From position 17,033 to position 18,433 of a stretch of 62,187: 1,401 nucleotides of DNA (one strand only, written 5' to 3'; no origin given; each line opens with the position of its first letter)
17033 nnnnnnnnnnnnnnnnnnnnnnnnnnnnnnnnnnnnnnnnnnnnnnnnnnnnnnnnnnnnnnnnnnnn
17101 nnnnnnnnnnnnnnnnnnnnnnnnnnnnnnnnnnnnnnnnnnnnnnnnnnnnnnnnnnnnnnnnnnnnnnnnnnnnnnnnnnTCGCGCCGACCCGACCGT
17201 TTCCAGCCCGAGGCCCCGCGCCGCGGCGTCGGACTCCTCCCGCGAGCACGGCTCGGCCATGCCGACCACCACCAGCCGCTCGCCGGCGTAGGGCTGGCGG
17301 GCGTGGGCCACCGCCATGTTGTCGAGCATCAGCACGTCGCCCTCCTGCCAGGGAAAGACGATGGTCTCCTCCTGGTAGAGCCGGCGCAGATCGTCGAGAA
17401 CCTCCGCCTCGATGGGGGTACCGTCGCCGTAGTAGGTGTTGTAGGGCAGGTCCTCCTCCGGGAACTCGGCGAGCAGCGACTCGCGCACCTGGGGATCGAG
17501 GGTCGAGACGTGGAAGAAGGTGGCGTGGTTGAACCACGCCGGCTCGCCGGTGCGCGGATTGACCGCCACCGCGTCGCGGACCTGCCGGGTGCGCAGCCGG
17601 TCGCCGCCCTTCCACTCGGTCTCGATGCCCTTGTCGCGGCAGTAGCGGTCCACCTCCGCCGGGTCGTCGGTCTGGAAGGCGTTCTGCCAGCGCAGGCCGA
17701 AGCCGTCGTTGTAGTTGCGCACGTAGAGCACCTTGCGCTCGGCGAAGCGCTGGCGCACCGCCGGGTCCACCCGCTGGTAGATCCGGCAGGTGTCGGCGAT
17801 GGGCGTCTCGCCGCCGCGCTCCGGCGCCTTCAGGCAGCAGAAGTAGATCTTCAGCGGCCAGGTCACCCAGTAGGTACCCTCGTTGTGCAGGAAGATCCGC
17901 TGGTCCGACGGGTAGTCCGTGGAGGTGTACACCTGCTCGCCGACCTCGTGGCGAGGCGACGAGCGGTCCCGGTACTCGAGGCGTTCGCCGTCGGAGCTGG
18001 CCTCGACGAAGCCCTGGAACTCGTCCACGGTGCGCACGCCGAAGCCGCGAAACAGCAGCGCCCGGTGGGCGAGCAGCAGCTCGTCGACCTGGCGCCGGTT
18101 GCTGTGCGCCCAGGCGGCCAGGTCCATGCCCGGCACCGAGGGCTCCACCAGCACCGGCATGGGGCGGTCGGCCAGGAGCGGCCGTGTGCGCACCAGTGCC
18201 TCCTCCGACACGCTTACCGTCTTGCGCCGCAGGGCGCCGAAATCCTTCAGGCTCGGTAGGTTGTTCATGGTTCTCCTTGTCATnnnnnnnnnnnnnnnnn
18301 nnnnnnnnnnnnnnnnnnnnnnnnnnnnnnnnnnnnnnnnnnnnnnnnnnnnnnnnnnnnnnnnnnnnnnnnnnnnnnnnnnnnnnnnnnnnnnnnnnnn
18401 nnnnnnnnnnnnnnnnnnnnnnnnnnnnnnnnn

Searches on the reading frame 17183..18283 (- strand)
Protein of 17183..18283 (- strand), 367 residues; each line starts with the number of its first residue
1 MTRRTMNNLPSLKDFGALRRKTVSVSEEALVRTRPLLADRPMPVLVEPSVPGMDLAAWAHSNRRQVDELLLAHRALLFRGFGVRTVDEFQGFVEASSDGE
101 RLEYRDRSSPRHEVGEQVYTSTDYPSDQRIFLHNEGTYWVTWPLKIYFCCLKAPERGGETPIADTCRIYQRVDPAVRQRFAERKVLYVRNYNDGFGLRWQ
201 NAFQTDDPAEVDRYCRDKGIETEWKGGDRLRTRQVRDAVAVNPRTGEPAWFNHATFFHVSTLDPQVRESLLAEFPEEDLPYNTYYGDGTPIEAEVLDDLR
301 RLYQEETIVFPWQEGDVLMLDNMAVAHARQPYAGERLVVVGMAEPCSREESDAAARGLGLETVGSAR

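Call 6: search_protein_families(library=pfam, proteins=[window:17183-18283:-], max_evalue=0.01)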
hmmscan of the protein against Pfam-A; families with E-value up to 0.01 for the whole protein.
window:17183-18283:- (367 aa): 1 family
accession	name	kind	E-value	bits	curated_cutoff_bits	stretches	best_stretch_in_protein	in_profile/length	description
PF02668.22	TauD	-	2.5e-53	182.2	27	1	42-339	5-264/267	Taurine catabolism dioxygenase TauD, TfdA family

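Call 7: search_protein_families(library=ncbifam, proteins=[window:17183-18283:-], max_evalue=0.01)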
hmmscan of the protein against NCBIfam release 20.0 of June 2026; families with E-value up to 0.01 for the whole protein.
window:17183-18283:- (367 aa): 3 families
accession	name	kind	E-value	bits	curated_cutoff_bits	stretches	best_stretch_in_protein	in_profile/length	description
TIGR02410.1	carnitine_TMLD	equivalog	8.4e-08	32.1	268.3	1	128-173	177-222/362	trimethyllysine dioxygenase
NF045815.1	Neo-PentlctneFsynPtlD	equivalog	2.9e-05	23.5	550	0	305-335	246-276/301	neopentalenolactone/pentalenolactone F synthase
NF049936.1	TriMthamethphnDioxTmpA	equivalog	0.0062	15.4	400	0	305-335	309-339/366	2-trimethylaminoethylphosphonate dioxygenase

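Call 18: search_solved_structures(query=window:17183-18283:-, max_evalue=0.001)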
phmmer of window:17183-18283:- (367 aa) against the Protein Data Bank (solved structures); distinct sequences matched with E-value up to 0.001: 5.
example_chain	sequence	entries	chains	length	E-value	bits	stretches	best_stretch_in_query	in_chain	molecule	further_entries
1y0z_A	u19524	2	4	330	1.3e-38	135.9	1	40-341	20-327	protein product of AT3G21360 | Clavaminate synthase-like protein At3g21360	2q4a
9yut_A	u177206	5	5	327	9.8e-33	116.5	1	58-341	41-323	TauD/TfdA-like domain-containing protein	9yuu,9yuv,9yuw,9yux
5vn6_A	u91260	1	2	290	1e-05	27.6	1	41-186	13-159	Taurine dioxygenase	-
7tcl_X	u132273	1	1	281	0.00011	24.2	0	65-178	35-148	TauD/TfdA family dioxygenase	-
3eat_X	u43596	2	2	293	0.00078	21.4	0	42-178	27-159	Pyoverdine biosynthesis protein PvcB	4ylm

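Call 57: find_homologous_proteins(query=window:17183-18283:-, max_evalue=1e-30)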
Query window:17183-18283:- (367 aa): 4498 proteins with E <= 1e-30 among 8000 candidates; the best 120 are listed.
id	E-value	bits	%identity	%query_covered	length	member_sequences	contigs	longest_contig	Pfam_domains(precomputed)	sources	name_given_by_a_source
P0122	2.9e-248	841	100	99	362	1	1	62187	PF02668.23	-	-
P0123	8.5e-206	701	83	98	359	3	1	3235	PF02668.23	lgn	-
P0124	1.1e-201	687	81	96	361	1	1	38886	PF02668.23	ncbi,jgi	jgi:alpha-ketoglutarate-dependent taurine dioxygenase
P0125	1.7e-195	667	80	96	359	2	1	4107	PF02668.23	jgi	jgi:alpha-ketoglutarate-dependent taurine dioxygenase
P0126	2.0e-195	667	78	99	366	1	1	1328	PF02668.23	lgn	-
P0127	1.4e-194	664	78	95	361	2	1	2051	PF02668.23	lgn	-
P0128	4.1e-194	662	78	96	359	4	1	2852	PF02668.23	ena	-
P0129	4.8e-191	652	79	95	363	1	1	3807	PF02668.23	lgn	-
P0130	1.0e-189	648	78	95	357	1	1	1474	PF02668.23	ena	-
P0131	3.1e-187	640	75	97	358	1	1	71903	PF02668.23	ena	-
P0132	1.3e-171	588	72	94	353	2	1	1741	PF02668.23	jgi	jgi:alpha-ketoglutarate-dependent taurine dioxygenase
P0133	7.6e-170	583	69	94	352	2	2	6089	PF02668.23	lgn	-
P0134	1.5e-154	532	83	73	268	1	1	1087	PF02668.23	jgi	jgi:alpha-ketoglutarate-dependent taurine dioxygenase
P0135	1.7e-154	532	67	92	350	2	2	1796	PF02668.23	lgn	-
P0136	5.3e-154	530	65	92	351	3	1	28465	PF02668.23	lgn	-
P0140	8.2e-151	520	63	92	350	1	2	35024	PF02668.23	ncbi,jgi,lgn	jgi:alpha-ketoglutarate-dependent taurine dioxygenase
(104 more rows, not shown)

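Call 58: find_encoding_contigs(protein=P0124, flank=10000, max_places=1)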
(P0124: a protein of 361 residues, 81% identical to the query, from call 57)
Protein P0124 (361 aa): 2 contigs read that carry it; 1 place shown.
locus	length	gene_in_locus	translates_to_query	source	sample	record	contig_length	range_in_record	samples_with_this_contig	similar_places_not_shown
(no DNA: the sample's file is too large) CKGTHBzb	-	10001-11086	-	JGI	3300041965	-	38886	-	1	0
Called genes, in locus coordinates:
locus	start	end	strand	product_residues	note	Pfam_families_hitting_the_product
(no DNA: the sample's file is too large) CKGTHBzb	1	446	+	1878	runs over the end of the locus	PF00668:Condensation, PF00501:AMP-binding, PF13193:AMP-binding_C, PF00550:PP-binding, PF00668:Condensation, PF02668:TauD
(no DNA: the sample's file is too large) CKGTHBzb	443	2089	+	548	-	PF02310:B12-binding, PF04055:Radical_SAM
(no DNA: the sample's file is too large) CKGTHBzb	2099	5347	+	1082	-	PF00668:Condensation, PF00501:AMP-binding, PF00550:PP-binding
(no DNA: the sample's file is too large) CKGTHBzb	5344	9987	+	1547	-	PF00668:Condensation, PF00501:AMP-binding, PF13193:AMP-binding_C, PF00550:PP-binding, PF00668:Condensation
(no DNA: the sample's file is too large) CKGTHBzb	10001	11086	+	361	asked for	PF02668:TauD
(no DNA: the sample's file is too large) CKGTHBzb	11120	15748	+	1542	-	PF00668:Condensation, PF00501:AMP-binding, PF13193:AMP-binding_C, PF00550:PP-binding, PF00668:Condensation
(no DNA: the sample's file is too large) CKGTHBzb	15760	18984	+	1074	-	PF00668:Condensation, PF00501:AMP-binding, PF13193:AMP-binding_C, PF00550:PP-binding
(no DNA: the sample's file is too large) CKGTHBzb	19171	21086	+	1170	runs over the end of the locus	?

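Call 59: find_encoding_contigs(protein=P0136, flank=10000, max_places=1)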
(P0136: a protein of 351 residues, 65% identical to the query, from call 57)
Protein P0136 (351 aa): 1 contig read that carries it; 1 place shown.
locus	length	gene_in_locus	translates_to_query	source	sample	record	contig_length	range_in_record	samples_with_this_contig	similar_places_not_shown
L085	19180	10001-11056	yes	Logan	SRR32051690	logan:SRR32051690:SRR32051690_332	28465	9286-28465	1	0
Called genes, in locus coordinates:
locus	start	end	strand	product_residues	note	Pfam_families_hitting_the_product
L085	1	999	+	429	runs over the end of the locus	PF00202:Aminotran_3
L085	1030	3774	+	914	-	PF00668:Condensation, PF00501:AMP-binding, PF13193:AMP-binding_C, PF00550:PP-binding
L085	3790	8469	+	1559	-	PF00109:ketoacyl-synt, PF02801:Ketoacyl-synt_C, PF16197:KAsynt_C_assoc, PF22336:RhiE-like_linker, PF22621:CurL-like_PKS_C, PF00698:Acyl_transf_1, PF21394:Beta-ketacyl_N, PF00106:adh_short, +4 more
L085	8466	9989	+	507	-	PF00668:Condensation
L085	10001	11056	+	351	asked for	PF02668:TauD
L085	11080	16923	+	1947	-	PF00668:Condensation, PF00501:AMP-binding, PF13193:AMP-binding_C, PF00550:PP-binding, PF00668:Condensation, PF01073:3Beta_HSD, PF01370:Epimerase, PF07993:NAD_binding_4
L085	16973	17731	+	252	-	PF05175:MTS (weak), PF13489:Methyltransf_23, PF08241:Methyltransf_11, PF08242:Methyltransf_12, PF13649:Methyltransf_25, PF13847:Methyltransf_31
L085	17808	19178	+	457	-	?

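Call 60: find_encoding_contigs(protein=P0140, flank=10000, max_places=1)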
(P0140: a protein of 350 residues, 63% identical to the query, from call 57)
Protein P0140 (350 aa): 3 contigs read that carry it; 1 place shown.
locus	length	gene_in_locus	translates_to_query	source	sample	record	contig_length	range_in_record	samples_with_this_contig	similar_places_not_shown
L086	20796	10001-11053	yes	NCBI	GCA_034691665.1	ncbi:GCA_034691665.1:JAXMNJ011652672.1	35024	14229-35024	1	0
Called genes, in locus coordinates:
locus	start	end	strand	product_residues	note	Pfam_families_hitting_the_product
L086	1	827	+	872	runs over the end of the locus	PF18563:TubC_N, PF00668:Condensation, PF02668:TauD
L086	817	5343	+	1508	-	PF00668:Condensation, PF00501:AMP-binding, PF13193:AMP-binding_C, PF00550:PP-binding, PF00668:Condensation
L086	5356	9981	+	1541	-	PF00668:Condensation, PF00501:AMP-binding, PF13193:AMP-binding_C, PF00550:PP-binding, PF00668:Condensation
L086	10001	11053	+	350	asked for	PF02668:TauD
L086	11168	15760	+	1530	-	PF00668:Condensation, PF00501:AMP-binding, PF13193:AMP-binding_C, PF00550:PP-binding, PF00668:Condensation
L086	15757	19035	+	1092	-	PF00668:Condensation, PF00501:AMP-binding, PF13193:AMP-binding_C, PF00550:PP-binding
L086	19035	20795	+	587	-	?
